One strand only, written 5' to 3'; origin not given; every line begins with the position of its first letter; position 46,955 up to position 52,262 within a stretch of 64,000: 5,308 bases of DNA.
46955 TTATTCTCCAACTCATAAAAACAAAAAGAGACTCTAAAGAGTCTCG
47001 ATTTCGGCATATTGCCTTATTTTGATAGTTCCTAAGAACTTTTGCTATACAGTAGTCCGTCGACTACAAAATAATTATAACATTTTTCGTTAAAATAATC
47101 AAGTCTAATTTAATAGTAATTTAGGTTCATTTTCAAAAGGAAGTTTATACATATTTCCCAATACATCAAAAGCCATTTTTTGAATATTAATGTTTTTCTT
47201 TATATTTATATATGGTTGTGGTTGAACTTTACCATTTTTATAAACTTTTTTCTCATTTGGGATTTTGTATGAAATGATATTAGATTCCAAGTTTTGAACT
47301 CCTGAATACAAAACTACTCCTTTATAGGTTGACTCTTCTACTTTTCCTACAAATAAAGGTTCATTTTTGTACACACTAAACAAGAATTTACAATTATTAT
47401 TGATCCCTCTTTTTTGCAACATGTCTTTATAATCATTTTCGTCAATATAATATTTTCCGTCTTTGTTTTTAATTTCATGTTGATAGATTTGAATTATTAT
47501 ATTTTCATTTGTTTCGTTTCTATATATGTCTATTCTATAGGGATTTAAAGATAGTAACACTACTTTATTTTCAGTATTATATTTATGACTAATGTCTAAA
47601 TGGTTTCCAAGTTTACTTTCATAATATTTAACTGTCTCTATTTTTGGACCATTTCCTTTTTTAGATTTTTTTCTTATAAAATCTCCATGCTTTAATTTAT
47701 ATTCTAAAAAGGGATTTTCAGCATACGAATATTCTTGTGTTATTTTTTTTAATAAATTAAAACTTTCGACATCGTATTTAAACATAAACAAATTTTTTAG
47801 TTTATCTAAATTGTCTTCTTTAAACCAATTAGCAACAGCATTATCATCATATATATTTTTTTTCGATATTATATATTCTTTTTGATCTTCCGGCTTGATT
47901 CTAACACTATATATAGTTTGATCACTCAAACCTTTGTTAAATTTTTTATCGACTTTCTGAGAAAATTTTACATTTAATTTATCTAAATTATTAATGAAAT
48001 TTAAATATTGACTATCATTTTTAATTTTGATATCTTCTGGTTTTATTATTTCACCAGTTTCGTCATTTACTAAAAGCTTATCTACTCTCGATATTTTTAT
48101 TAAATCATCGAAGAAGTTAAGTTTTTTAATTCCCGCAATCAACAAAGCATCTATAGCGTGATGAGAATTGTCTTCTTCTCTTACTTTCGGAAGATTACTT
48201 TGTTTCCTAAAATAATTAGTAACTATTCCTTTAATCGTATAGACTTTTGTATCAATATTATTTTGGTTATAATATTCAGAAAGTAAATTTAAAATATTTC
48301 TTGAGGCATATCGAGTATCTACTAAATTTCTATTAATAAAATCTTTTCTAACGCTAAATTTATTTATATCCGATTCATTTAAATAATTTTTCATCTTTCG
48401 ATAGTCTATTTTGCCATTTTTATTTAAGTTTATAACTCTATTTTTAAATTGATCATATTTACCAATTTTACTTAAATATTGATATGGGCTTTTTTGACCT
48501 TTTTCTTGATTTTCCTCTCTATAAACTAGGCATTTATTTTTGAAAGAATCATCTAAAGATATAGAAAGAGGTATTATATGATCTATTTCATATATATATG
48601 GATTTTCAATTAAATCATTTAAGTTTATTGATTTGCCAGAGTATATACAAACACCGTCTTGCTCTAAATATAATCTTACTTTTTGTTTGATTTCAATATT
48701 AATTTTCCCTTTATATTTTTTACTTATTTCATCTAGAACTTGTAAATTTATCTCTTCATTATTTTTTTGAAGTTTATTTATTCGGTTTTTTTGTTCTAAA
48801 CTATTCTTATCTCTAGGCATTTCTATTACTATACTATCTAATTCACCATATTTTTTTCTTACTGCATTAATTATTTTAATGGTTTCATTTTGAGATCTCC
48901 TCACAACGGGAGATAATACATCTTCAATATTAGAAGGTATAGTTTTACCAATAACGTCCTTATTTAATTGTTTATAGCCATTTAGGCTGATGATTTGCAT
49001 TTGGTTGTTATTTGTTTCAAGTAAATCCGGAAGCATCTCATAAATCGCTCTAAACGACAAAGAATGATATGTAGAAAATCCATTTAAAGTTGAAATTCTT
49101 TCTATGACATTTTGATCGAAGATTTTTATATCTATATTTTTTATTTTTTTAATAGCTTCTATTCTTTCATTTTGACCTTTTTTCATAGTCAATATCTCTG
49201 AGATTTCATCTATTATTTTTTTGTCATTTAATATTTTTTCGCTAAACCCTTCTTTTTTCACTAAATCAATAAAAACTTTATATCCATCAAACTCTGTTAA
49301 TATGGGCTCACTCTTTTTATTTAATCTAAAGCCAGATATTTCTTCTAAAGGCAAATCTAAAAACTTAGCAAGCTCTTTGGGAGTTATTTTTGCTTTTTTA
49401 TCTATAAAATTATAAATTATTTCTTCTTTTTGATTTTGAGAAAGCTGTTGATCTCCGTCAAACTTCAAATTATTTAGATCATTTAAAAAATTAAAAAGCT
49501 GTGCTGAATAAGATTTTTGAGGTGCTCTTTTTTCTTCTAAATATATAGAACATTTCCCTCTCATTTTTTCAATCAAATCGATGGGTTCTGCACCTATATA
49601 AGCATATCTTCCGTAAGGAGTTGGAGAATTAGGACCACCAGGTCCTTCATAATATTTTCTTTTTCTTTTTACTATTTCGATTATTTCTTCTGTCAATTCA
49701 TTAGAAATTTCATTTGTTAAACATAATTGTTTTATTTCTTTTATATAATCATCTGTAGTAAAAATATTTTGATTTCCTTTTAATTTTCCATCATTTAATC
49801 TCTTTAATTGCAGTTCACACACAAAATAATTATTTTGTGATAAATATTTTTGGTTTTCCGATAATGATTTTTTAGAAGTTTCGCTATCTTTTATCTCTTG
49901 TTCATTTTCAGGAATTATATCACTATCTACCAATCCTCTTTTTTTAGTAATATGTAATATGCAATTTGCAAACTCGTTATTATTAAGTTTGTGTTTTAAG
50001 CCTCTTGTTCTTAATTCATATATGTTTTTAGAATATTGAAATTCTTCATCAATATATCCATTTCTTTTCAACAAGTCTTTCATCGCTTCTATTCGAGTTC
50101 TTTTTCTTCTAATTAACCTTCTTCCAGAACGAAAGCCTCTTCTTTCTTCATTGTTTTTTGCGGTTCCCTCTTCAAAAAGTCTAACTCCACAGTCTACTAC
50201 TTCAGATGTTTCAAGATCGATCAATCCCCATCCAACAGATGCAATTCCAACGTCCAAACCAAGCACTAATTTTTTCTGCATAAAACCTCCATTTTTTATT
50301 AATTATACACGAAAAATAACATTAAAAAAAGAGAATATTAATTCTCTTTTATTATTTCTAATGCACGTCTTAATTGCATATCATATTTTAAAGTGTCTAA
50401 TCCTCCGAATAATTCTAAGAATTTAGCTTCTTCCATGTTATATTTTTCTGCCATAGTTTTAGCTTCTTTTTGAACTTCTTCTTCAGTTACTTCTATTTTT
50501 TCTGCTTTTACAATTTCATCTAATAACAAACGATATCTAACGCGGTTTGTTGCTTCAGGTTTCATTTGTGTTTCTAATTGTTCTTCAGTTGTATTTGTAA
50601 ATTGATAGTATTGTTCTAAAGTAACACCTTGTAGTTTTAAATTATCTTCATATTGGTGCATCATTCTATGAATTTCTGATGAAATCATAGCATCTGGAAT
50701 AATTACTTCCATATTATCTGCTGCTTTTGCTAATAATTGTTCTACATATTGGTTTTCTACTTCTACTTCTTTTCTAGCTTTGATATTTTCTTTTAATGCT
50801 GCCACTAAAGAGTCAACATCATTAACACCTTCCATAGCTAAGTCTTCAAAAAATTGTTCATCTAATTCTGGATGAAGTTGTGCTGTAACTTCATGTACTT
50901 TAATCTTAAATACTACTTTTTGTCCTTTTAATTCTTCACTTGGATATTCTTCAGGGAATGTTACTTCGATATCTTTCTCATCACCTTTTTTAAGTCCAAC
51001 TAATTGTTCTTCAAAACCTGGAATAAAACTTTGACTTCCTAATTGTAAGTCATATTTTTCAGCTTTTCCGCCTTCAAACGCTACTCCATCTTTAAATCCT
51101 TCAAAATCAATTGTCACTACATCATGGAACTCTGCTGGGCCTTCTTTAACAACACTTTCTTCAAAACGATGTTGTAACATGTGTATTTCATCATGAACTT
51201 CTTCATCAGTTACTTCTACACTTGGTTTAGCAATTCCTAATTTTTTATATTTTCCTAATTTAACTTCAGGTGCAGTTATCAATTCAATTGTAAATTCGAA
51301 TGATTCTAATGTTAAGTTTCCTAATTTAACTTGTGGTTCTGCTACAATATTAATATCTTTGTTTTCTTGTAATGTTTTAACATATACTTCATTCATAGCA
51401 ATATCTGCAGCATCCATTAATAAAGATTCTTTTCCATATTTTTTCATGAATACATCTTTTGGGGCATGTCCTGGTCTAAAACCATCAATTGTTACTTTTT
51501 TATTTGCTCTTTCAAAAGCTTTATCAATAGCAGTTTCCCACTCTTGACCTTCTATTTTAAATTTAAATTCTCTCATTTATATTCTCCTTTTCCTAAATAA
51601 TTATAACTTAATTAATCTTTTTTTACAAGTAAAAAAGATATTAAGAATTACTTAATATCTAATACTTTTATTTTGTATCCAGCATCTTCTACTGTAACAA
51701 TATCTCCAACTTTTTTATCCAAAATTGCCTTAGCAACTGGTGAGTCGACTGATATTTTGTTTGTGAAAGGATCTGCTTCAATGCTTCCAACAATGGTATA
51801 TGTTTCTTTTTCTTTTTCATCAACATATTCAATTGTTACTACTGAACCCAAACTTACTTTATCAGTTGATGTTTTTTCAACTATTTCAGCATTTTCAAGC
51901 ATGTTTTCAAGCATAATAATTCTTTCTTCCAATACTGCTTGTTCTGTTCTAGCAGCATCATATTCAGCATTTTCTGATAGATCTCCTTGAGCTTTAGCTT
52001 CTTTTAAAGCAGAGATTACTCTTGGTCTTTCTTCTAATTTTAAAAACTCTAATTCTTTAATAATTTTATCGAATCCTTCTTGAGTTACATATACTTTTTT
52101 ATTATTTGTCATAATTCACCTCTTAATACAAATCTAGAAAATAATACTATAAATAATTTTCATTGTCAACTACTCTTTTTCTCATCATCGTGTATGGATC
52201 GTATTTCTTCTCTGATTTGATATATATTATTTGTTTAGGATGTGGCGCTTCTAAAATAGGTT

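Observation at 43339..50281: Complete type II-A CRISPR-Cas locus with a compact 1058-aa SaCas9-like Cas9, inserted between tig and rnj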

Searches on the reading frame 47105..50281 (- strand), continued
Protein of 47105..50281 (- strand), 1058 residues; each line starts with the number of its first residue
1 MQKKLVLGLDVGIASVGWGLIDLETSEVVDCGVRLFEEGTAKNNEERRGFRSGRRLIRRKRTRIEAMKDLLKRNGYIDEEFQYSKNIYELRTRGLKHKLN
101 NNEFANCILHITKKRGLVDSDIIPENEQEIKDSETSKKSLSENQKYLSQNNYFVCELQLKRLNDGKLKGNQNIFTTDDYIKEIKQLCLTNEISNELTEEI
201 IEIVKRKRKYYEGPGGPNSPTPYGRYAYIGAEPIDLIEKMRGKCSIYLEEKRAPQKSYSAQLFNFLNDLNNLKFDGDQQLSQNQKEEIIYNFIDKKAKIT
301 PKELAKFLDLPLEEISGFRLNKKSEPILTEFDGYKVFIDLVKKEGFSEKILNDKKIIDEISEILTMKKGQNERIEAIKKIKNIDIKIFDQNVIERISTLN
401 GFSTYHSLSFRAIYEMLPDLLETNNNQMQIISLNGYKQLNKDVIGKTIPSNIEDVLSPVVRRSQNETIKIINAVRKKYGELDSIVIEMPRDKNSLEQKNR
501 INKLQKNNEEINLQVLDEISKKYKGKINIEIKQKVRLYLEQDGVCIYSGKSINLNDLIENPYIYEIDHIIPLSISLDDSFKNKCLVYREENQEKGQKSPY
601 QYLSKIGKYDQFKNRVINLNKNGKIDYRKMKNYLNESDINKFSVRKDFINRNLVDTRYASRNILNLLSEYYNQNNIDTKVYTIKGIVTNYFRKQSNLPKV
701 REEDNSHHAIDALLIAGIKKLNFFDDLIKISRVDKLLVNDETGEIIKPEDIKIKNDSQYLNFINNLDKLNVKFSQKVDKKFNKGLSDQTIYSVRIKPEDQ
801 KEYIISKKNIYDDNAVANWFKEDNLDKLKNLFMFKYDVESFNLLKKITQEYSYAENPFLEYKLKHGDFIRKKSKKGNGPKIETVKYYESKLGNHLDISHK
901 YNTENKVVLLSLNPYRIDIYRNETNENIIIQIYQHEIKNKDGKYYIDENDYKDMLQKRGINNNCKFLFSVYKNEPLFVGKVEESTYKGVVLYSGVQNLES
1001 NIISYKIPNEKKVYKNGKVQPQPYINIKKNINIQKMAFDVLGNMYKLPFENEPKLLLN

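Call 59: find_related_loci(query=A2, collection=genome_contigs, flank=10000)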
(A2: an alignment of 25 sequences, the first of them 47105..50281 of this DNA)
Query A2 (1058 aa) in genome_contigs; peptide patterns used: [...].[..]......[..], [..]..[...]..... (x = any residue, [..] = any of these).
149 stretches matched a pattern; 132 encode a relative of the query (tblastn E <= 1e-3); the best 80 are kept; 80 distinct loci.
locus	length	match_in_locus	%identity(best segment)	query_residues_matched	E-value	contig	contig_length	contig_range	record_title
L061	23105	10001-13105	46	4-1050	0e+0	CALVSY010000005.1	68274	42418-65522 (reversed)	MAG: uncultured Bacilli bacterium isolate BRZ_GH__bin20 genome assembly, contig: BRZ_GH__NODE_395_length_68274_cov_8.668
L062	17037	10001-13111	47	4-1053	0e+0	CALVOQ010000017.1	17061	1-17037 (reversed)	MAG: uncultured Bacilli bacterium isolate BRZ_FA__bin76 genome assembly, contig: BRZ_FA__NODE_3524_length_17061_cov_4.86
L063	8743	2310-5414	46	4-1050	0e+0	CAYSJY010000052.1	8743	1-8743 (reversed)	MAG TPA_asm: uncultured Muribaculaceae bacterium isolate SRP141132_co3_347 genome assembly, contig: NODE_7834_length_874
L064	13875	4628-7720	46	4-1046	0e+0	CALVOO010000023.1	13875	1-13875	MAG: uncultured Bacilli bacterium isolate BRZ_EB__bin80 genome assembly, contig: BRZ_EB__NODE_4527_length_13875_cov_5.79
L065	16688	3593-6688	47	4-1047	0e+0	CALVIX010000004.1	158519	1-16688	MAG: uncultured Bacilli bacterium isolate BRZ_FQ__bin7 genome assembly, contig: BRZ_FQ__NODE_92_length_158519_cov_9.6147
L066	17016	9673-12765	46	4-1046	0e+0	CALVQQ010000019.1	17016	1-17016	MAG: uncultured Bacilli bacterium isolate BRZ_BP__bin85 genome assembly, contig: BRZ_BP__NODE_3934_length_17016_cov_9.05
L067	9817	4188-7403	42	1-1050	0e+0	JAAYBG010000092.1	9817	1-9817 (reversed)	MAG: Acholeplasmataceae bacterium isolate AS06rmzACSIP_268 465517_AS06, whole genome shotgun sequence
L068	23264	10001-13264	44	1-1050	0e+0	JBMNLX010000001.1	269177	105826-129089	MAG: Bacilli bacterium isolate SBF912LR0HQ0187 contig_17834, whole genome shotgun sequence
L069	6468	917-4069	43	1-1047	0e+0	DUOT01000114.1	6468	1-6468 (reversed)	MAG TPA_asm: Acholeplasmataceae bacterium isolate AS08sgBPME_216 237355_AS08, whole genome shotgun sequence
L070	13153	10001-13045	44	1-998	0e+0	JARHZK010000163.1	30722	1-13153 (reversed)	MAG: Longicatena sp. isolate cluster1_bin.44 k127_598405, whole genome shotgun sequence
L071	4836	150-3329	42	1-1043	0e+0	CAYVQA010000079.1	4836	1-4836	MAG TPA_asm: uncultured Staphylococcaceae bacterium isolate SRP225648_co1_344 genome assembly, contig: NODE_45102_length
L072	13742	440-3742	40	4-1047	0e+0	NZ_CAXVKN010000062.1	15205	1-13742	Catenibacterium mitsuokai DSM 15897 isolate CC00598 CC00598_62_NODE_62_length_15205_cov_132.658580, whole genome shotgun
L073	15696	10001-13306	41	3-1047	0e+0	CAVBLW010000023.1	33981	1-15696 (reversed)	Bacteroidaceae bacterium isolate SRR8978296_cleanbin_000002 genome assembly, contig: Spades_SRR8978296_contig_51, whole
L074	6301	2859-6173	41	1-1047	0e+0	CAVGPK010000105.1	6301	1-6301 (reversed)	bacterium isolate H07670-L1_cleanbin_000020 genome assembly, contig: Spades_H07670-L1_contig_5141, whole genome shotgun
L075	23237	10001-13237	42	4-1047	0e+0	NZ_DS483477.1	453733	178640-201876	Amedibacillus dolichus DSM 3991 Scfld_02_17, whole genome shotgun sequence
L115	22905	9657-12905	37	1-1058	9e-169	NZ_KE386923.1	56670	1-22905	Atopococcus tabaci DSM 17538 G470DRAFT_scaffold00005.5, whole genome shotgun sequence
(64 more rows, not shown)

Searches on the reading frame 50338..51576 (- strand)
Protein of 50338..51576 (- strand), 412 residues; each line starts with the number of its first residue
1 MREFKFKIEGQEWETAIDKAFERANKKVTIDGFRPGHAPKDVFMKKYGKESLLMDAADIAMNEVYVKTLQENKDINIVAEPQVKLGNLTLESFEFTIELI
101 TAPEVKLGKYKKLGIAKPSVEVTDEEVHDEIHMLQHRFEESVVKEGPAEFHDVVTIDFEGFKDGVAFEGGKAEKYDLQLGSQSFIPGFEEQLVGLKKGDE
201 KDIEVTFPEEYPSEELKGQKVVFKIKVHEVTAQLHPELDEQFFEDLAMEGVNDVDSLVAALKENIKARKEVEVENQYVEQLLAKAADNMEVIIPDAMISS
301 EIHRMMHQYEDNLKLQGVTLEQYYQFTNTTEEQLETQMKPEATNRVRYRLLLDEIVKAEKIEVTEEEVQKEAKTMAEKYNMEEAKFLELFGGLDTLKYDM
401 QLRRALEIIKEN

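Call 5: search_protein_families(library=pfam, proteins=[window:50338-51576:-])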
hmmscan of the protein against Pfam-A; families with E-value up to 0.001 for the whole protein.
window:50338-51576:- (412 aa): 3 families
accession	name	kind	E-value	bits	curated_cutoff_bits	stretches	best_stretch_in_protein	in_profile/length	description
PF05698.19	Trigger_C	-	1.8e-38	132.5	22.7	1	254-410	2-161/162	Bacterial trigger factor protein (TF) C-terminus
PF05697.18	Trigger_N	-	5.2e-33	114.8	22.2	1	2-133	13-143/144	Bacterial trigger factor protein (TF)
PF00254.34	FKBP_C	-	1.5e-16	60.9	21.1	1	150-227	7-93/94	FKBP-type peptidyl-prolyl cis-trans isomerase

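Call 19: find_encoding_contigs(protein=window:50338-51576:-, flank=10000, max_places=6)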
Protein window:50338-51576:- (412 aa): no gene with exactly this product is on record in the collection.

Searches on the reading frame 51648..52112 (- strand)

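Call 5: search_protein_families(library=pfam, proteins=[window:51648-52112:-])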
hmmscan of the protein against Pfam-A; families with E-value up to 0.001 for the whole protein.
window:51648-52112:- (154 aa): 2 families
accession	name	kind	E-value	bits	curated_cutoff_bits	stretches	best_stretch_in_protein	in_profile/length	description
PF03449.20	GreA_GreB_N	-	2.8e-27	95.2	24.5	1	7-77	1-71/71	Transcription elongation factor, N-terminal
PF01272.25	GreA_GreB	-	1.3e-24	86.4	26.9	1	82-154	2-76/77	Transcription elongation factor, GreA/GreB, C-term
